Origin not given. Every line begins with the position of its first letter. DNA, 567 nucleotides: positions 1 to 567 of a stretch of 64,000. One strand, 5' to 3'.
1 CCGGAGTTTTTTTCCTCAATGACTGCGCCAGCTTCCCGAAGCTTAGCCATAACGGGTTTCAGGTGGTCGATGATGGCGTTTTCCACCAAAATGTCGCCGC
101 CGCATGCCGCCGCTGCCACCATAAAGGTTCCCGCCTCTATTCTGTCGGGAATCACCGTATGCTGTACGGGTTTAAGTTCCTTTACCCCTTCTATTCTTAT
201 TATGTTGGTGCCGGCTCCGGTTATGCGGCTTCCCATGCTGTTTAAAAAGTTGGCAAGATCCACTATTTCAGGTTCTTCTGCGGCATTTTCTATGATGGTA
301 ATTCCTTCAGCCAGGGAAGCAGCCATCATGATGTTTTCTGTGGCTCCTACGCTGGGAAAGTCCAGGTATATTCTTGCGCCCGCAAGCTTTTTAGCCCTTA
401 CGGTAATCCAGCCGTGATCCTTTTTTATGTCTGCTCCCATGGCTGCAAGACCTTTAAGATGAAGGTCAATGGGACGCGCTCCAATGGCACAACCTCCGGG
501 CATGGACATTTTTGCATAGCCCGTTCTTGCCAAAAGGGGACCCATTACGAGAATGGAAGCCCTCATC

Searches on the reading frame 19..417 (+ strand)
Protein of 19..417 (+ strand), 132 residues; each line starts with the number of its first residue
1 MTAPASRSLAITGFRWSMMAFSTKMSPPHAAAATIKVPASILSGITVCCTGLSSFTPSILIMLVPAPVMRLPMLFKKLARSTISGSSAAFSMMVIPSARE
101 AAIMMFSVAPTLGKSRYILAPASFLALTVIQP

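Call 44: search_protein_families(library=padloc, alignment_id=A3, max_evalue=0.000001)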
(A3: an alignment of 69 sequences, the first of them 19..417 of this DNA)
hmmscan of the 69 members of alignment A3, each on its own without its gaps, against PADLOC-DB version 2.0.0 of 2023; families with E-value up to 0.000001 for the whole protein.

A. member 1, window:19-417:+ (132 aa): 0 families

B. families by the number of members that match (of 69 scanned): 18 families
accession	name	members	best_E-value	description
PDLC04135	mad3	2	5.5e-51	mads_3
PDLC04134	mad2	2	7.3e-30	mads_2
PDLC02980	AriA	2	5.4e-26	-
PDLC02373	dCTPase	1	2.7e-37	-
PDLC04140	mad8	1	5.6e-30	mads_8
PDLC02960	RT-Protease_XI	1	2.2e-20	single gene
PDLC02959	RT-Protease_XI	1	6.3e-18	single gene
PDLC04164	AriA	1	5.1e-12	-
PDLC04175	HEC-01A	1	1.8e-10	-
PDLC04593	PDC-M35A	1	3.3e-10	-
PDLC04213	HEC-02A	1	4.5e-10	-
PDLC02335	AbiLi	1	2.1e-09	AbiLi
PDLC03855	LmuA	1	9.8e-09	-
PDLC03258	MTase_II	1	2.3e-08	Type II methyltransferase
PDLC04214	HEC-02A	1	6.9e-08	-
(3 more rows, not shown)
